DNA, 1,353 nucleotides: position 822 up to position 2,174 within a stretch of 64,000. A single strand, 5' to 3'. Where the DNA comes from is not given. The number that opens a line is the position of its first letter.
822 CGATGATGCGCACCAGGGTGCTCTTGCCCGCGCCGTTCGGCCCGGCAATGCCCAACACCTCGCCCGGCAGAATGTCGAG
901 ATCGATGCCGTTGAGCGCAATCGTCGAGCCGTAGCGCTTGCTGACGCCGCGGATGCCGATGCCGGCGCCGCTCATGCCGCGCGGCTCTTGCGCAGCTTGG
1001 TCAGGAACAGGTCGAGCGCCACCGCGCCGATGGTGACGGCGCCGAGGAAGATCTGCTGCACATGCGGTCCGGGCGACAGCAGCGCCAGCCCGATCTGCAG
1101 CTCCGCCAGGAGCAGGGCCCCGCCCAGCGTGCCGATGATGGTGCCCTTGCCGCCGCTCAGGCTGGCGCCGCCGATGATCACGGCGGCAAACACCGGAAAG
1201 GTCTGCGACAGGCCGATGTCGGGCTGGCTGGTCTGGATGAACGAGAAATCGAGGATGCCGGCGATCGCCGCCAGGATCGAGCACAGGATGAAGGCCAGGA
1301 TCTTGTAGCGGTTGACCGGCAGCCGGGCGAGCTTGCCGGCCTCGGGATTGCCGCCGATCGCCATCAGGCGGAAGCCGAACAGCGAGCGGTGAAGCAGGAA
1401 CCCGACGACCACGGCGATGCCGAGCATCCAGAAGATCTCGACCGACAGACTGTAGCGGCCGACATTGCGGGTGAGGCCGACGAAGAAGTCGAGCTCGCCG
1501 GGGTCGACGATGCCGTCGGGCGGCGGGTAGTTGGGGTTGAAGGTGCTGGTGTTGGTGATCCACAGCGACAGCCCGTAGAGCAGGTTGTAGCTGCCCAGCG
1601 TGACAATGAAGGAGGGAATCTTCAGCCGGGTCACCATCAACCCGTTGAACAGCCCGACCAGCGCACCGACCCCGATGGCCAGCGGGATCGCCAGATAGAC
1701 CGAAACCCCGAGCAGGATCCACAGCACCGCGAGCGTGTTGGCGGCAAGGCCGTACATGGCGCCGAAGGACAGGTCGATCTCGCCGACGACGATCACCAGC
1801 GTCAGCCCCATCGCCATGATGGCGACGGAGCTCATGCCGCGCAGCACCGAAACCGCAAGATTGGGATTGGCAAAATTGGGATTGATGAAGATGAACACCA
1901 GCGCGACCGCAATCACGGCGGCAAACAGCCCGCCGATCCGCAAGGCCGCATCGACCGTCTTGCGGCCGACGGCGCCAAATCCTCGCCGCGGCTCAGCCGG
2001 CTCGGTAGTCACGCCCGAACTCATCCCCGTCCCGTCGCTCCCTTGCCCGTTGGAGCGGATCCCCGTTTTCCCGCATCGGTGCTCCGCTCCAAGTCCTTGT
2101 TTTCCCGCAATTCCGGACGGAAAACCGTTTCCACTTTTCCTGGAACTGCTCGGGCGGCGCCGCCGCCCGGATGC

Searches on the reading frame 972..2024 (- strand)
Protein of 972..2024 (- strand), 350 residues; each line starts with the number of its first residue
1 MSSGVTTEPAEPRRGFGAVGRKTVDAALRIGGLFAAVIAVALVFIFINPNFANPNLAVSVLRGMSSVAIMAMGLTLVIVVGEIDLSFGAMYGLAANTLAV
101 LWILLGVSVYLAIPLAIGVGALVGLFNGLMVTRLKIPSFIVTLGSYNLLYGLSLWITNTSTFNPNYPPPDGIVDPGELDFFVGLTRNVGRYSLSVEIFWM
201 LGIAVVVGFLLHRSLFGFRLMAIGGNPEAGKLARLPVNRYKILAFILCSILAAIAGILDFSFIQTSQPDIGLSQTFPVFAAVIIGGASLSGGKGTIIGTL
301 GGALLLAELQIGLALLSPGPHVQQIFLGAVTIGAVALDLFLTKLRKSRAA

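Call 35: search_protein_families(library=ncbifam, proteins=[window:972-2024:-], max_evalue=1e-10)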
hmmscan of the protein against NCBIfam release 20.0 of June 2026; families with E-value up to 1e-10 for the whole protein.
window:972-2024:- (350 aa): 9 families
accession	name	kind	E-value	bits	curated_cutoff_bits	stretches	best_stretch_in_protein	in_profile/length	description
NF040906.3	GguB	equivalog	1.1e-47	163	450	2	196-340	227-371/375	multiple monosaccharide ABC transporter permease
NF007067.0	PRK09512.1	equivalog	4.7e-45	154.2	398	1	34-338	24-317/321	ribose ABC transporter permease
NF008441.0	PRK11285.1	equivalog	1.3e-38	132.9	378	1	34-343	33-328/333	L-arabinose ABC transporter permease AraH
NF007014.0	PRK09478.1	equivalog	1.1e-36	126.8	386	1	22-339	7-329/336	galactose/methyl galactoside ABC transporter permease MglC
NF008630.0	PRK11618.1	equivalog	6e-33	114.5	363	1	39-311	18-281/331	galactofuranose ABC transporter, permease protein YjfF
NF011612.1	PRK15038.1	equivalog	6.9e-32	110.9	500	1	33-332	8-299/322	autoinducer 2 ABC transporter permease LsrD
NF007252.0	PRK09699.1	equivalog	5.4e-29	101.5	396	1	34-342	29-325/326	D-allose ABC transporter permease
NF011961.0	PRK15432.1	equivalog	2.7e-25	89.4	388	1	34-338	14-304/344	autoinducer 2 ABC transporter permease LsrC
NF041862.1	YtfT_transport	equivalog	4.9e-21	75.2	535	1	58-330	57-316/339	galactofuranose ABC transporter, ATP-binding protein YtfT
